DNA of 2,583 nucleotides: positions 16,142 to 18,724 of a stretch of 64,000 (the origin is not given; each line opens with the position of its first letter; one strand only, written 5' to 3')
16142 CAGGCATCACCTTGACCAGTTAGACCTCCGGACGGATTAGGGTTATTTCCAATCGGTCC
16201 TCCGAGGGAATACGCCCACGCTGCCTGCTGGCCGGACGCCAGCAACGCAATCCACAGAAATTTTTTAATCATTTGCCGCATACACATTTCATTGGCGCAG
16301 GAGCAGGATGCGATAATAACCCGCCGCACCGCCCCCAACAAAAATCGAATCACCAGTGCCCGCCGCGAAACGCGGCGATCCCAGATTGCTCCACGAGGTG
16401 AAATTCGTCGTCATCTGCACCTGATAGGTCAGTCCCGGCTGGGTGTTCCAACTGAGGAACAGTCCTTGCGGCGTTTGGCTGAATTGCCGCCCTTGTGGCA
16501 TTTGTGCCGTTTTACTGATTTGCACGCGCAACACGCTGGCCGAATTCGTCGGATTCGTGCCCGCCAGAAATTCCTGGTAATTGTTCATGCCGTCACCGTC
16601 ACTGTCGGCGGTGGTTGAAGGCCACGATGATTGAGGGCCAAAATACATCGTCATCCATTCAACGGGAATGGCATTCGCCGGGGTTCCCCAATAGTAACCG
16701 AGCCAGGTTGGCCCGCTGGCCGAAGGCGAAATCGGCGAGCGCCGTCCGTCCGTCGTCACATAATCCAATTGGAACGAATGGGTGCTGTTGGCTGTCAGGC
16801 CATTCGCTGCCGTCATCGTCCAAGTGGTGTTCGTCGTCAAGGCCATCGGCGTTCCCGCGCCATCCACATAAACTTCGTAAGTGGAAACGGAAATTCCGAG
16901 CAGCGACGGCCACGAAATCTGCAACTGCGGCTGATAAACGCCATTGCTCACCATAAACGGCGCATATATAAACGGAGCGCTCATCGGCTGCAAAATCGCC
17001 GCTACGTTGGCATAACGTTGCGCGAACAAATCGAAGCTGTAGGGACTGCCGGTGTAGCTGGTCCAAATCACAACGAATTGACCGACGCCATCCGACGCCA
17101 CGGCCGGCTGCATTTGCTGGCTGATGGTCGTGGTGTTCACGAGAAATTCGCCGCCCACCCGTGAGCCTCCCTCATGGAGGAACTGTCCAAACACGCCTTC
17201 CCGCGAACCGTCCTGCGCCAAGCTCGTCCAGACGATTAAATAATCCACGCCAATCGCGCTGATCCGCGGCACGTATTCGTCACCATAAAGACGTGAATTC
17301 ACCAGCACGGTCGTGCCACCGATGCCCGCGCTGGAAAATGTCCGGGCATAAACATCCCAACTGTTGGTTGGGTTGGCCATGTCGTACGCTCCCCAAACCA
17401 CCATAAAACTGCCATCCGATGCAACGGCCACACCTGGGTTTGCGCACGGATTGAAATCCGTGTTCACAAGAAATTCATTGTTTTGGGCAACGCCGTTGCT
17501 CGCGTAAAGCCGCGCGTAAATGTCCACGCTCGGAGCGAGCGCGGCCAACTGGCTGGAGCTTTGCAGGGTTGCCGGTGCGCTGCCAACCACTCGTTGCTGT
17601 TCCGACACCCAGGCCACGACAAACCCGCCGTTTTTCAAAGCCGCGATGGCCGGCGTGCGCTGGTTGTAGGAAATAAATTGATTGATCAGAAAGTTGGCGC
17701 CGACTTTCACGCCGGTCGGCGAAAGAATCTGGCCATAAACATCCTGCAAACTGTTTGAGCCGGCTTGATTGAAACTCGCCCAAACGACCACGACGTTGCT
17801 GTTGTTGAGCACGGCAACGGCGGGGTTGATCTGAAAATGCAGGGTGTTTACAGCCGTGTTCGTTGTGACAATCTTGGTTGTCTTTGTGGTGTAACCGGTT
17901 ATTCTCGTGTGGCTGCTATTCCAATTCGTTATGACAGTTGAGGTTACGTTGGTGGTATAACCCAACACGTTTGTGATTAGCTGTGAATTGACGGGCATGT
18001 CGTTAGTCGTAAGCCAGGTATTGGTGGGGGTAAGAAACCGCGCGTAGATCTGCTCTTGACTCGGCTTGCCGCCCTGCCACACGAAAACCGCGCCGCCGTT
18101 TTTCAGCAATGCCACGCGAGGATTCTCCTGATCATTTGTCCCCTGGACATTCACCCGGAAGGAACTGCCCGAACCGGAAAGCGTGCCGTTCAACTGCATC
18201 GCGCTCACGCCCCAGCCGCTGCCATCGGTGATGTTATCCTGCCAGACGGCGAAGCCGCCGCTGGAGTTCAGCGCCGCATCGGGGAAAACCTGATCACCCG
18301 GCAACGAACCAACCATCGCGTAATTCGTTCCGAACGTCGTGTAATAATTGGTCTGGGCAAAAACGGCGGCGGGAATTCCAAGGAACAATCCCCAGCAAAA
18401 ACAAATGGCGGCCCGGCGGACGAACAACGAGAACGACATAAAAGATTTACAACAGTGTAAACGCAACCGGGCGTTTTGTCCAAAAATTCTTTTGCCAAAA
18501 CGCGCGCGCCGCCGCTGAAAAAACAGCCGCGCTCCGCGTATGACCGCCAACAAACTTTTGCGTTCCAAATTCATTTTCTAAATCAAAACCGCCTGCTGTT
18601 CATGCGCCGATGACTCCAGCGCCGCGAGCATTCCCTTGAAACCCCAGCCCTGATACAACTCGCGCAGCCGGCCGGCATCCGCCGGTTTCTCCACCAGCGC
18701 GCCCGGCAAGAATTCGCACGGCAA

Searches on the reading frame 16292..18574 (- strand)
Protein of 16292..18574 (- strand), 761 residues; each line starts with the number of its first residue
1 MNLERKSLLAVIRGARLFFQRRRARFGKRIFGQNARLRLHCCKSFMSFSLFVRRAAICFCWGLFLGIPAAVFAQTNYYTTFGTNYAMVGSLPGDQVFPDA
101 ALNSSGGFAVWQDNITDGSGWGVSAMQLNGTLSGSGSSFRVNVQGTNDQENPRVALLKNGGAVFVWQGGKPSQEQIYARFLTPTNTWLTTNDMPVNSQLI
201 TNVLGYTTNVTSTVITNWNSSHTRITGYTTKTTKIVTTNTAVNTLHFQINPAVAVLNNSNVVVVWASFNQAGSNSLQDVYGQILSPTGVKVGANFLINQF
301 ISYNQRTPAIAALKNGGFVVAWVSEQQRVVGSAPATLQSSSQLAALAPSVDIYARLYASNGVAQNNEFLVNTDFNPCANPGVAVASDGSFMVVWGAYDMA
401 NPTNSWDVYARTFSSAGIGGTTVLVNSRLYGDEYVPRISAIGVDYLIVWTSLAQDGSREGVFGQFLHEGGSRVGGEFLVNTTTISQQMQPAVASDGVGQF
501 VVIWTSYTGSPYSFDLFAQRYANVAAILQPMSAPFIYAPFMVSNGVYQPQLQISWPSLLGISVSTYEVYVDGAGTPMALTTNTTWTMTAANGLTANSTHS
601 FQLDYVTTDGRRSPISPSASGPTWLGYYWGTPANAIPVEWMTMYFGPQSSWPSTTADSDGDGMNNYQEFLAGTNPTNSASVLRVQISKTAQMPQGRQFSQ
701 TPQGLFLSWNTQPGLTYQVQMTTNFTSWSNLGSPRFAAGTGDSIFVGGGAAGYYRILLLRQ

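Call 47: search_protein_families(library=ncbifam, proteins=[window:16292-18574:-], max_evalue=0.001)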
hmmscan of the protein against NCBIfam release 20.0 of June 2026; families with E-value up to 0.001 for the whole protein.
window:16292-18574:- (761 aa): 1 family
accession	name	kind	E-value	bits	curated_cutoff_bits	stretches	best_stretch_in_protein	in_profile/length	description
NF042425.1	Amuc_1099_fam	equivalog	0.00046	19.9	50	1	636-681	108-153/321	Amuc_1099 family pilus-like system protein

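Call 73: search_protein_families(library=pfam, proteins=[window:16292-18574:-], max_evalue=0.001)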
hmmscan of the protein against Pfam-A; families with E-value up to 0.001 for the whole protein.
window:16292-18574:- (761 aa): 1 family
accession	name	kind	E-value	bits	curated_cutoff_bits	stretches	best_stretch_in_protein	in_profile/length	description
PF18884.5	TSP3_bac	-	1.4e-05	25.3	25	1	657-677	1-21/22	Bacterial TSP3 repeat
